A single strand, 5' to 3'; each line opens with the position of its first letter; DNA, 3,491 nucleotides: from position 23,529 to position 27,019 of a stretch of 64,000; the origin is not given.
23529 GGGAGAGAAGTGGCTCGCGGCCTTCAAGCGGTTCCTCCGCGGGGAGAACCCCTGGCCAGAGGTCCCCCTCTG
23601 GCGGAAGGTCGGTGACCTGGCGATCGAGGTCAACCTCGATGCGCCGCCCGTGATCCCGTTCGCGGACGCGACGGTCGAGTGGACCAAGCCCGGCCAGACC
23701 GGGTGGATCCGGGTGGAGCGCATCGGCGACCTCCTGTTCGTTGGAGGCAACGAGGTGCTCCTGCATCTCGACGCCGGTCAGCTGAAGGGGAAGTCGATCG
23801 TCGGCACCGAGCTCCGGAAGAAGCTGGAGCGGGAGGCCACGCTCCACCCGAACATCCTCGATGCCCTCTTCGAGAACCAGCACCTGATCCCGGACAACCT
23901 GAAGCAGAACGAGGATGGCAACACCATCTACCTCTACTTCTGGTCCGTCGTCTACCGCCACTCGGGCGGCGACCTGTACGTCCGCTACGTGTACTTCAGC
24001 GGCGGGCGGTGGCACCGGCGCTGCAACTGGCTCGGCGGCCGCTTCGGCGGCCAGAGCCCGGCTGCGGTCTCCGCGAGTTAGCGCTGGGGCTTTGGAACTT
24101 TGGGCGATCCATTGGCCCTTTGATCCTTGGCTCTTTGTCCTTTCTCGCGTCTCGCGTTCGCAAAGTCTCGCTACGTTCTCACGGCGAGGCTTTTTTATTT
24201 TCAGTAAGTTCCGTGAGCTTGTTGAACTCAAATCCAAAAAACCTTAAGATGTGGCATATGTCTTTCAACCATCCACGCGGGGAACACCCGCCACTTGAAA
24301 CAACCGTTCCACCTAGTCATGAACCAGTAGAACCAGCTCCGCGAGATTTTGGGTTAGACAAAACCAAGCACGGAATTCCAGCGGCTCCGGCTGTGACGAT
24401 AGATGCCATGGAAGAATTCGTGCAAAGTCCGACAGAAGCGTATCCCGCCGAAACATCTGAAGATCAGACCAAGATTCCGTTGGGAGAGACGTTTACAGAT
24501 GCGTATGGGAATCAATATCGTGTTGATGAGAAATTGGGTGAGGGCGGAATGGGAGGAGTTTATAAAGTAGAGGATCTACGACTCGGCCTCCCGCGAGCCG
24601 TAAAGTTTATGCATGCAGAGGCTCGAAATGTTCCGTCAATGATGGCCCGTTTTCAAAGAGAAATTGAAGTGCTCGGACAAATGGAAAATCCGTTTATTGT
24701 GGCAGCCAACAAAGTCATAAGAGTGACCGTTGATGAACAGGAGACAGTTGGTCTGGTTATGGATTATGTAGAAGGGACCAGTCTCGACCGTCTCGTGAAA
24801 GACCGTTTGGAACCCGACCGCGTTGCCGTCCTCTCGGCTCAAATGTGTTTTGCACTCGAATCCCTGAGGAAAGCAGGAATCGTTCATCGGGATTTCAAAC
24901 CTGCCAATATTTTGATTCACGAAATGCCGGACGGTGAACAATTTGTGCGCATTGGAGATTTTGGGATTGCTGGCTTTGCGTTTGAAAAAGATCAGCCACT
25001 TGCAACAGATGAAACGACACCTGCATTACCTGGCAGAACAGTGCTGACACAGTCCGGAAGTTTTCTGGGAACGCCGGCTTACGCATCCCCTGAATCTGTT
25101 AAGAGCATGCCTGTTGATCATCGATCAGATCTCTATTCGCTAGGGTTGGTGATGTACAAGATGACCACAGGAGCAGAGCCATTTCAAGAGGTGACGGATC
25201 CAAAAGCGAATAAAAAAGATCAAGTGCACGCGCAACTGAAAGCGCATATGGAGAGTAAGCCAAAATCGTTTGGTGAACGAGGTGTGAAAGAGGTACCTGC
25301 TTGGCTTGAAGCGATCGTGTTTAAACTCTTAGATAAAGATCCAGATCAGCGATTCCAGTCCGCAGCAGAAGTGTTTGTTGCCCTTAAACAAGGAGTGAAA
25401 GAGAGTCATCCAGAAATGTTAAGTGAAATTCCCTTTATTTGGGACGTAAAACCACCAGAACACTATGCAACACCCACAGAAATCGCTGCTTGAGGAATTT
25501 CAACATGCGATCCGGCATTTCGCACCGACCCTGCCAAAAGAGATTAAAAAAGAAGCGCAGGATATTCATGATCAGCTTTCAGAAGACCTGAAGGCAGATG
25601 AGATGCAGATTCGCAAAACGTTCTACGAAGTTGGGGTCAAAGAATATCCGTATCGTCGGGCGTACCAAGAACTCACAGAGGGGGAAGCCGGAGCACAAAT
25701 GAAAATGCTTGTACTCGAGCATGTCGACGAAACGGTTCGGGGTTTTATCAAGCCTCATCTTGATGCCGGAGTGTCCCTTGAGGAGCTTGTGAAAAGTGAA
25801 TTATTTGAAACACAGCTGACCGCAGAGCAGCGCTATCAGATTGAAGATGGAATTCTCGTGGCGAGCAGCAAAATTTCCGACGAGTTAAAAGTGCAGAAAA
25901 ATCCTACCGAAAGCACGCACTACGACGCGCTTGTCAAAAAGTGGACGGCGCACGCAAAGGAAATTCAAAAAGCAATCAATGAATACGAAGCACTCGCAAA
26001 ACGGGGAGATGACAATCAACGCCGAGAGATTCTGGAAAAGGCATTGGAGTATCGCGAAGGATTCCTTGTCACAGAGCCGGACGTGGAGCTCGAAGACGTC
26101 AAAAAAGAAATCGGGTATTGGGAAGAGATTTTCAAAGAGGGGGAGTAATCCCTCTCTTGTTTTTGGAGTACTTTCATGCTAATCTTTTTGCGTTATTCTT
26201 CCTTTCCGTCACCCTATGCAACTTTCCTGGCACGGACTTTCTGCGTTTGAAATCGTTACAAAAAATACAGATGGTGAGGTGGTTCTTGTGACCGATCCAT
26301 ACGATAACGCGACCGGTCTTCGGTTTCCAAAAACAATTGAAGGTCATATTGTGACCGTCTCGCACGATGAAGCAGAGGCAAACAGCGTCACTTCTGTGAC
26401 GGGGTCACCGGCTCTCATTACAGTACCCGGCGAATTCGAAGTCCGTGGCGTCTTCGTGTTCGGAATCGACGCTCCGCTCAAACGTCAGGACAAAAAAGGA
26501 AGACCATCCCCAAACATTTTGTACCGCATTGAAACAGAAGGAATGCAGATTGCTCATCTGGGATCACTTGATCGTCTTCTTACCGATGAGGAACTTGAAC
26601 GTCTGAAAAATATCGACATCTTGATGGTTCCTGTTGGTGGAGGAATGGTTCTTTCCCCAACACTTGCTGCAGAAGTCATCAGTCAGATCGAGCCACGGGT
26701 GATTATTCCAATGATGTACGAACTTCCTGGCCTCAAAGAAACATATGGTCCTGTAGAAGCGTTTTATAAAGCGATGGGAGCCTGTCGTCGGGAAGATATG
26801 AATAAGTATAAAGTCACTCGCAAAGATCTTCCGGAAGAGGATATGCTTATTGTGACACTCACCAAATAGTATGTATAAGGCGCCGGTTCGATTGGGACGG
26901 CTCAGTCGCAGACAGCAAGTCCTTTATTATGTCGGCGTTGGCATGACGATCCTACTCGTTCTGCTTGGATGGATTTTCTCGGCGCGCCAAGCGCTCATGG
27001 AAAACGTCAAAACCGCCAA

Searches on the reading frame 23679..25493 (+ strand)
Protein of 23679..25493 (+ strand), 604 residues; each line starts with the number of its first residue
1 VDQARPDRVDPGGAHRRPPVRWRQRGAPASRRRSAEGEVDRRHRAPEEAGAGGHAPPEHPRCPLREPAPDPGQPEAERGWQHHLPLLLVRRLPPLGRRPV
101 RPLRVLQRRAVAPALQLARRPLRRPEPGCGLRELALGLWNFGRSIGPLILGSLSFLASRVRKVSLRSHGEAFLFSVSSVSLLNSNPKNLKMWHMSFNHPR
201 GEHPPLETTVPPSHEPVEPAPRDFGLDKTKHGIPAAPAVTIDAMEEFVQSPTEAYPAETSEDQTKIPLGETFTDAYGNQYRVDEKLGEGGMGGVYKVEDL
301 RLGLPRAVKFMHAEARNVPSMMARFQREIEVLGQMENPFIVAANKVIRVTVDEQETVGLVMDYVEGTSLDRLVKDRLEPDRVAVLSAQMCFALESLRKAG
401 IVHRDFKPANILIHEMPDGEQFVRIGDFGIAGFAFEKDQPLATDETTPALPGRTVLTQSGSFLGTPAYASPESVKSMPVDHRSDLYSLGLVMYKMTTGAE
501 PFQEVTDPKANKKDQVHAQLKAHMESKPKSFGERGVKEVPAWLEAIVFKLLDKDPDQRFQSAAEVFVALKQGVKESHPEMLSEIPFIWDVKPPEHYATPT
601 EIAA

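Call 61: search_protein_families(library=pfam, proteins=[window:23679-25493:+], max_evalue=0.001)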
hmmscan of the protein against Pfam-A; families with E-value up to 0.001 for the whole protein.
window:23679-25493:+ (604 aa): 3 families
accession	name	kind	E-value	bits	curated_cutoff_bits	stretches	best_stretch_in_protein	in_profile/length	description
PF00069.31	Pkinase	-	8.6e-44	150.3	31.7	1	280-560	1-253/263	Protein kinase domain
PF07714.23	PK_Tyr_Ser-Thr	-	4.9e-24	85.5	23.1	1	282-521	3-224/258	Protein tyrosine and serine/threonine kinase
PF03109.22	ABC1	-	9e-06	25.4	22.9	1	355-437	141-220/244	ABC1 atypical kinase-like domain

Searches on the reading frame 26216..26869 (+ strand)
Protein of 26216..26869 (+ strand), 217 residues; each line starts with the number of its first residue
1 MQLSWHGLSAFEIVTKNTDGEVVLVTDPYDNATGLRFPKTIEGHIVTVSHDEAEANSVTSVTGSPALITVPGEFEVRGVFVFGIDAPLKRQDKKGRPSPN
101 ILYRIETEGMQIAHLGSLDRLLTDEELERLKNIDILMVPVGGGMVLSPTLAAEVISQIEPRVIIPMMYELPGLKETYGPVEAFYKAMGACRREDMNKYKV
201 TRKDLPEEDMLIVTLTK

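Call 62: search_protein_families(library=pfam, proteins=[window:26216-26869:+], max_evalue=0.001)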
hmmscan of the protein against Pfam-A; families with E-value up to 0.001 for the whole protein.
window:26216-26869:+ (217 aa): 2 families
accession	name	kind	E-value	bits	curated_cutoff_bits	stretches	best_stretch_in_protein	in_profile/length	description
PF13483.12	Lactamase_B_3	-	9.2e-33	113.9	24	1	2-166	1-159/160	Beta-lactamase superfamily domain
PF12706.13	Lactamase_B_2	-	2.3e-05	24.5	27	1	72-166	94-198/200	Beta-lactamase superfamily domain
